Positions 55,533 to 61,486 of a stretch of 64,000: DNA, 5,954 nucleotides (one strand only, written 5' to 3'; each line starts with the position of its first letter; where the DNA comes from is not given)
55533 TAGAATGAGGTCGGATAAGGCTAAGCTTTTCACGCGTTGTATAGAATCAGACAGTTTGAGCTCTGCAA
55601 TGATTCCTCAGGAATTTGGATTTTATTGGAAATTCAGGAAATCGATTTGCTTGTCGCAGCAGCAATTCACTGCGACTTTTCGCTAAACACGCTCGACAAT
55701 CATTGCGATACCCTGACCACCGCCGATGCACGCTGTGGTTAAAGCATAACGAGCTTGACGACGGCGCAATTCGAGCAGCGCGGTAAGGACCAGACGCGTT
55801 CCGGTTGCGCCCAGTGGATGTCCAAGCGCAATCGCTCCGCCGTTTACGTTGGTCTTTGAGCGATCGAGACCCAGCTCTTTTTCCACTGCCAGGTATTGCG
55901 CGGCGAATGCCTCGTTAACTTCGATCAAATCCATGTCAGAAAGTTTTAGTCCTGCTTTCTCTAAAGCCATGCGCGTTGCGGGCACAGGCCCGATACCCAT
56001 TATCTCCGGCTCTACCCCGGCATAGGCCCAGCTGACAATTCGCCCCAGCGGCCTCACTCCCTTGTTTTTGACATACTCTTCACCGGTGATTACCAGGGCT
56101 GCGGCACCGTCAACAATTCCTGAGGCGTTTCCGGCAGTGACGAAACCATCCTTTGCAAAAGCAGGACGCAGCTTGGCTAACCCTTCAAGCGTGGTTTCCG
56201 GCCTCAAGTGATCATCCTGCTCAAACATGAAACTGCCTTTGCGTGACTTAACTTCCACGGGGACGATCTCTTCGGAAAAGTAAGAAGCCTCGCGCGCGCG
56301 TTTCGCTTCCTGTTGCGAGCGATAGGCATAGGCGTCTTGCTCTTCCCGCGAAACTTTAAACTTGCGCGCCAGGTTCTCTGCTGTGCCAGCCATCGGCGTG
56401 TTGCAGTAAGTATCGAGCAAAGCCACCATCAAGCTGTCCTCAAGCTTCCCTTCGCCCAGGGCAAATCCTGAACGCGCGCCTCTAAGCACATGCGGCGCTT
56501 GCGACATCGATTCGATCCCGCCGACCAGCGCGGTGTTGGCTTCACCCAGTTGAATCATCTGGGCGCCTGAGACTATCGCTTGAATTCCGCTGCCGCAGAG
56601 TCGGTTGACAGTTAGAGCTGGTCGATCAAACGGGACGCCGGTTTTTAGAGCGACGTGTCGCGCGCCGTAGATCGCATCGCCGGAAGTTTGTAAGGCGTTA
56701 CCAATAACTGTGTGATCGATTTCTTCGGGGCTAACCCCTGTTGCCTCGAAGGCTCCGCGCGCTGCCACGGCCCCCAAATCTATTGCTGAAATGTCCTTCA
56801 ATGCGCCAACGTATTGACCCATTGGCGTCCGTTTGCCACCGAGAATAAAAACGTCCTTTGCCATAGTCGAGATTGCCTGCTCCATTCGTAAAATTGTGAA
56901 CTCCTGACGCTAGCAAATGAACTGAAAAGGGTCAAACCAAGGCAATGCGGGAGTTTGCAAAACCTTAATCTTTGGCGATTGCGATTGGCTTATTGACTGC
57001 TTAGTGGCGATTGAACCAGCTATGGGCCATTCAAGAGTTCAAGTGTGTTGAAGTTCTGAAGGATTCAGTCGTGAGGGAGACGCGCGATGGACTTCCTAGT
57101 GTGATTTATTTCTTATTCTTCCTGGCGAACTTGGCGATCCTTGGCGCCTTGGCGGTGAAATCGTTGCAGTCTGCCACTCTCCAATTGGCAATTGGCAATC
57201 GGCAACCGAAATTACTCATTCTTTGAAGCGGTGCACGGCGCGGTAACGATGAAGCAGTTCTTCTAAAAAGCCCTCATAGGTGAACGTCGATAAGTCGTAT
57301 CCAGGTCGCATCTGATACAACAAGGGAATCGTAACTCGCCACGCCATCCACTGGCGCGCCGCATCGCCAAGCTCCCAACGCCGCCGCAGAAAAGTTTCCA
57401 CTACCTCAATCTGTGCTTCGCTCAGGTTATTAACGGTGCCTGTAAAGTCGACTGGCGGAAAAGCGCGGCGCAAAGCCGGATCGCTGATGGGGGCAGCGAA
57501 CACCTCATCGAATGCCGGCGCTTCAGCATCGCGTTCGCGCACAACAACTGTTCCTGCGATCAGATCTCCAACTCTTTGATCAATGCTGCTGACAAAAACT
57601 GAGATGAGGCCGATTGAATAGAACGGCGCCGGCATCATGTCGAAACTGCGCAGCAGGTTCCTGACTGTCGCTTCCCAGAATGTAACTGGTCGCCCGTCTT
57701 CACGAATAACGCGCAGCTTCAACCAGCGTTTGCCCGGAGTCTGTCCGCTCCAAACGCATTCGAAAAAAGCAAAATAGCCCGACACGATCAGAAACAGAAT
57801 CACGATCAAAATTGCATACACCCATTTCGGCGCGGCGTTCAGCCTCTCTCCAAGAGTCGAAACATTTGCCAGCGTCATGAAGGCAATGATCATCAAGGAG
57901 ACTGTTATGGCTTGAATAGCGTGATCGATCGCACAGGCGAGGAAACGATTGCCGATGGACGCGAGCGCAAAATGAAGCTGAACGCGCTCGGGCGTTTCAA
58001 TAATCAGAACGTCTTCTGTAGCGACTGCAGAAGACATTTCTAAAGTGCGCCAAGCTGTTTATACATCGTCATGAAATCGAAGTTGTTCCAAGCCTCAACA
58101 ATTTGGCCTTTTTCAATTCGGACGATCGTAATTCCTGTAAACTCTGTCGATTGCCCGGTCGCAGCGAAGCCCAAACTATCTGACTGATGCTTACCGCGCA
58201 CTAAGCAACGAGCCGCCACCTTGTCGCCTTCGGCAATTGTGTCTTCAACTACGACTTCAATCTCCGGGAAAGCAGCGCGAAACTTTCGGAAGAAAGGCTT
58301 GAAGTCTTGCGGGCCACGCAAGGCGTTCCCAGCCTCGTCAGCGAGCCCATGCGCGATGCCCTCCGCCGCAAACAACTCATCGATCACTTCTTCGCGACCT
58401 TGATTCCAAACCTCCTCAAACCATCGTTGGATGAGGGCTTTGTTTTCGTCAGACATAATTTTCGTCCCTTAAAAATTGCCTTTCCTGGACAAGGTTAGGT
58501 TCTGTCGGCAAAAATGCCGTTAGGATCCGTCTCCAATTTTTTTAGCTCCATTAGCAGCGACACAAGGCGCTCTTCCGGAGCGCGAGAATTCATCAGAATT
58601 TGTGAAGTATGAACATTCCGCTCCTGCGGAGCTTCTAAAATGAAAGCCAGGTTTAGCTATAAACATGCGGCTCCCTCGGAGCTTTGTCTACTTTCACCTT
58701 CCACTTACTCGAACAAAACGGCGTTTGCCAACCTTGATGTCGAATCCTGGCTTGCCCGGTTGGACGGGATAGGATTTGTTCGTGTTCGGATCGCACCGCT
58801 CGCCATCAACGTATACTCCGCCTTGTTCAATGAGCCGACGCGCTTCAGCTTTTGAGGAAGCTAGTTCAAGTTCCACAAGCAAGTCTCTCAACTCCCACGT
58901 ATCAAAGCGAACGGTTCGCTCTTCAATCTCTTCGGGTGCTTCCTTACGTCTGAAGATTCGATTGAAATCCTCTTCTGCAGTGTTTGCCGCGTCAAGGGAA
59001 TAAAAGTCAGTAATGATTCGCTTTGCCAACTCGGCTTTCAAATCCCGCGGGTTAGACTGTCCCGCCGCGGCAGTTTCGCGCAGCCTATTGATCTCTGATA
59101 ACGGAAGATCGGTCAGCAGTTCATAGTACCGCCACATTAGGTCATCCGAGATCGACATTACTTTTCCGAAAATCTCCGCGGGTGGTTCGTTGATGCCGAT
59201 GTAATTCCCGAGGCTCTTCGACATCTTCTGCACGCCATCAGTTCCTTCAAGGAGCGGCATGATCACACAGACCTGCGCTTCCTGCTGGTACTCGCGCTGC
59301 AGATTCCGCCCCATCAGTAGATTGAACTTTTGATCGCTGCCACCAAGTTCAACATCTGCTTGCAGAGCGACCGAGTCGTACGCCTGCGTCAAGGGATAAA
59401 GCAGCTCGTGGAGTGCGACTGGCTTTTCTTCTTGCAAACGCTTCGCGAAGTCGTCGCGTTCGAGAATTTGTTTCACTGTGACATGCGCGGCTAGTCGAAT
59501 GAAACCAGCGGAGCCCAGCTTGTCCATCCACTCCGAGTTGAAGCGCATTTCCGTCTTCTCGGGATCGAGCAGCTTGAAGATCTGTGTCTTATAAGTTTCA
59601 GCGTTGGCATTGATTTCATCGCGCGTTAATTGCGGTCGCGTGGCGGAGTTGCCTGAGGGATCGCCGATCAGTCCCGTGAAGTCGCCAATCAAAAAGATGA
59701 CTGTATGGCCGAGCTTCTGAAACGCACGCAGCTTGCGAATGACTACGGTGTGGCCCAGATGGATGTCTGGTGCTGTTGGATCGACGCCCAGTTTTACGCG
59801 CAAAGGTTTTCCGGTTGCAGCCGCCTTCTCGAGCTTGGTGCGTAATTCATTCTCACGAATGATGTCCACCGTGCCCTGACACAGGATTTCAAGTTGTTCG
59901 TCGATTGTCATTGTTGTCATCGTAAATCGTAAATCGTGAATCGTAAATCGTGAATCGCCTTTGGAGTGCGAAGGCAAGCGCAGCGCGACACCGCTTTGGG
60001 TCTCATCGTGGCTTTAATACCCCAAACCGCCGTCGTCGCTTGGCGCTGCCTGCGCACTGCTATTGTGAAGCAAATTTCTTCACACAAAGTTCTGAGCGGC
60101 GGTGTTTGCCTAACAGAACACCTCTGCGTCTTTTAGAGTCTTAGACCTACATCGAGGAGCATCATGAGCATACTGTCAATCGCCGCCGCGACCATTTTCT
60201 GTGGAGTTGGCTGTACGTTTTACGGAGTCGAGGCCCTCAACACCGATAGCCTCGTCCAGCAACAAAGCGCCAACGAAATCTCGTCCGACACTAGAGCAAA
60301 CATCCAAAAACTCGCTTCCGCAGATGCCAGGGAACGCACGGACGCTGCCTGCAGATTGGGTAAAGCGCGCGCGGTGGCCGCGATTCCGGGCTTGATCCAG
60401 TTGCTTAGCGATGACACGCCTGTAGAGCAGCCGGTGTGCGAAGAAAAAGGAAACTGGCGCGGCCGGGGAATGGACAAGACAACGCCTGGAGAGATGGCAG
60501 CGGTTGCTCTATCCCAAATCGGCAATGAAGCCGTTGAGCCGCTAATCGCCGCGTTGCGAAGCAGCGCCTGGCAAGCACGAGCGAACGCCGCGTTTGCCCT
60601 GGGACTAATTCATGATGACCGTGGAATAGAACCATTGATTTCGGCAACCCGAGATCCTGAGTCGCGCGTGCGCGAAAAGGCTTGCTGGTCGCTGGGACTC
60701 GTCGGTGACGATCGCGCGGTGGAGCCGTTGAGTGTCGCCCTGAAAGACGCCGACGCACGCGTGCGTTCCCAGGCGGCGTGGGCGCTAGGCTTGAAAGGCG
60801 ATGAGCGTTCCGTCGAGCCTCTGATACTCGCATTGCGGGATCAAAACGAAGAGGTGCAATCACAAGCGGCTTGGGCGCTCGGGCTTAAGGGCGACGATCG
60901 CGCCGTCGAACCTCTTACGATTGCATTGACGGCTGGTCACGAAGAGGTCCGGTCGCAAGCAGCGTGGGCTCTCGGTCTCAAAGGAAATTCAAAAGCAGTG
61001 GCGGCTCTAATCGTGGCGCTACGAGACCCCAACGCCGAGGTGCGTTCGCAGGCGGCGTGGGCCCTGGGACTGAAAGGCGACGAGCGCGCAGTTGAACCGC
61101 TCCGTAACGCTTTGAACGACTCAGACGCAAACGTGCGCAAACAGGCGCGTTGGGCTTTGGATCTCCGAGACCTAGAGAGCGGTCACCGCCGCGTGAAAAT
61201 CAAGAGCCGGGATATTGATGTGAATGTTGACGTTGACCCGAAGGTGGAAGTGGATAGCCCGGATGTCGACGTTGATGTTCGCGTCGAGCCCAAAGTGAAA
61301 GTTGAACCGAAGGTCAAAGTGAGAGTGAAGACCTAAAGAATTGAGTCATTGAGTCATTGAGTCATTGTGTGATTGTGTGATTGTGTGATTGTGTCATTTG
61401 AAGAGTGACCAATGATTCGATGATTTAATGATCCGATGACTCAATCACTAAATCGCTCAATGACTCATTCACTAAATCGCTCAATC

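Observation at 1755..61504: At least 12 intergenic spacers are filled with 7- or 8-nt tandem arrays from a shared word set, mostly as mirrored pairs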

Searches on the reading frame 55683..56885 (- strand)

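Call 26: search_protein_families(library=pfam, max_evalue=0.00001, proteins=[window:55683-56885:-])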
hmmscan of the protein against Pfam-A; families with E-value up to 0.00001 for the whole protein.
window:55683-56885:- (400 aa): 2 families
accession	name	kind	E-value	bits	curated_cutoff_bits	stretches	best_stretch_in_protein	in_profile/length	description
PF00108.29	Thiolase_N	-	1.4e-85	287.3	26.4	1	12-269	1-259/260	Thiolase, N-terminal domain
PF02803.24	Thiolase_C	-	9.1e-52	174.3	27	1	278-399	2-123/123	Thiolase, C-terminal domain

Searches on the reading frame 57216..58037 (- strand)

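Call 26: search_protein_families(library=pfam, max_evalue=0.00001, proteins=[window:57216-58037:-])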
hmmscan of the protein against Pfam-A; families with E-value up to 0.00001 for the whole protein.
window:57216-58037:- (273 aa): 1 family
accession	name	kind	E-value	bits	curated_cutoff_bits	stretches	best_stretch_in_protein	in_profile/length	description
PF06271.18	RDD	-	3.8e-23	82.7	24.1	1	25-162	1-137/137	RDD family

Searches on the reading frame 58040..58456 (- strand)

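Call 26: search_protein_families(library=pfam, max_evalue=0.00001, proteins=[window:58040-58456:-])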
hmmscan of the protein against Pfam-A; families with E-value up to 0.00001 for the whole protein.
window:58040-58456:- (138 aa): 2 families
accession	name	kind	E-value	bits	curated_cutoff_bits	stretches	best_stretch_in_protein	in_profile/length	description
PF07366.18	SnoaL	-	5.4e-34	117.2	28.4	1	8-135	2-126/126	SnoaL-like polyketide cyclase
PF12680.13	SnoaL_2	-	5e-21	75.7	27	1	9-121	1-101/102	SnoaL-like domain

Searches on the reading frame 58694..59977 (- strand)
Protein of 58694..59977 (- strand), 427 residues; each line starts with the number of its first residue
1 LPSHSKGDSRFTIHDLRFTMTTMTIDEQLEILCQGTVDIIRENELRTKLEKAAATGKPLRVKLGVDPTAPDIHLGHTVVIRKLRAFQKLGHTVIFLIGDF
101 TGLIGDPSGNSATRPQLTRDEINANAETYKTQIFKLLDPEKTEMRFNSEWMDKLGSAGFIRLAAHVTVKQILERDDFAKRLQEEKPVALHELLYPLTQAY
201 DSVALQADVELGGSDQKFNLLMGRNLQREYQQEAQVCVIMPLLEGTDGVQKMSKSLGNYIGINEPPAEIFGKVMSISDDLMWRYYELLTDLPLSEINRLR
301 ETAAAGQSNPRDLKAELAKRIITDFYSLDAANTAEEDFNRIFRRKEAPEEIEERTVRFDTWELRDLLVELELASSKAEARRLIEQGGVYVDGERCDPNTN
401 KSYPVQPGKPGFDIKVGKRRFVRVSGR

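Call 26: search_protein_families(library=pfam, max_evalue=0.00001, proteins=[window:58694-59977:-])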
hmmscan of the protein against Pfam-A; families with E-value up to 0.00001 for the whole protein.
window:58694-59977:- (427 aa): 3 families
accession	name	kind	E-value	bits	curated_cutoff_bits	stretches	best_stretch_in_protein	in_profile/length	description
PF00579.31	tRNA-synt_1b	-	2e-81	274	21.1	1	57-342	4-291/292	tRNA synthetases class I (W and Y)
PF01479.30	S4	-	9.5e-11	41.7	22.8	1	365-399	5-40/48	S4 domain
PF22421.1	SYY_C-terminal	-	1.8e-07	31.4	27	1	352-396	10-54/83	Tyrosine--tRNA ligase SYY-like C-terminal domain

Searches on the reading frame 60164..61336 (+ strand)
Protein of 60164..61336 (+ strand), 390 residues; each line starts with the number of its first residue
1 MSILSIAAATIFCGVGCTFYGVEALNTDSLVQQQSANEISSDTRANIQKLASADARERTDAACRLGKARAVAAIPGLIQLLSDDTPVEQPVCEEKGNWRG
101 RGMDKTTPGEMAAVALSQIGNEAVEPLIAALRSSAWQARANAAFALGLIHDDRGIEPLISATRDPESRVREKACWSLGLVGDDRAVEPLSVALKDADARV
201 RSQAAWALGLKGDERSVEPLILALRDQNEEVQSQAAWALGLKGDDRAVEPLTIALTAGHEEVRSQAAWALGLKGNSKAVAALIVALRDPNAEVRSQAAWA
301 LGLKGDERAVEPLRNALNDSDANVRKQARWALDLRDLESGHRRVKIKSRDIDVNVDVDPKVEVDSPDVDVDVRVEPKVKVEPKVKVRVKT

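Call 26: search_protein_families(library=pfam, max_evalue=0.00001, proteins=[window:60164-61336:+])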
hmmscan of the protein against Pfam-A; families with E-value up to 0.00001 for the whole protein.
window:60164-61336:+ (390 aa): 6 families
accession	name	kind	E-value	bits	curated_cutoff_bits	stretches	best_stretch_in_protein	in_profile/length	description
PF13646.12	HEAT_2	-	4.9e-46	155.4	27.7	3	249-332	2-87/88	HEAT repeats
PF03130.22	HEAT_PBS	-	3.1e-34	113.9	20.9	1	293-319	1-27/27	PBS lyase HEAT-like repeat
PF13513.12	HEAT_EZ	-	8.9e-31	106.2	27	0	278-302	29-53/55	HEAT-like repeat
PF00514.29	Arm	-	1.1e-28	98.7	20.6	0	217-240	14-37/41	Armadillo/beta-catenin-like repeat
PF02985.28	HEAT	-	5e-26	88.7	23.5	0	281-302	4-25/31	HEAT repeat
PF12717.13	Cnd1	-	4.5e-10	40.3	26.4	0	307-329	20-42/162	non-SMC mitotic condensation complex subunit 1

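Call 51: find_encoding_contigs(protein=window:60164-61336:+, flank=3000, max_places=10)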
Protein window:60164-61336:+ (390 aa): 1 contig read that carries it; 1 place shown.
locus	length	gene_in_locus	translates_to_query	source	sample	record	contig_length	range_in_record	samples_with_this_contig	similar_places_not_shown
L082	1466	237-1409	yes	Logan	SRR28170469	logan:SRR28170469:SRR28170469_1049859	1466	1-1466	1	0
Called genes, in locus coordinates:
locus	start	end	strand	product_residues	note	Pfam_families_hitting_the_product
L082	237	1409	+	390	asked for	-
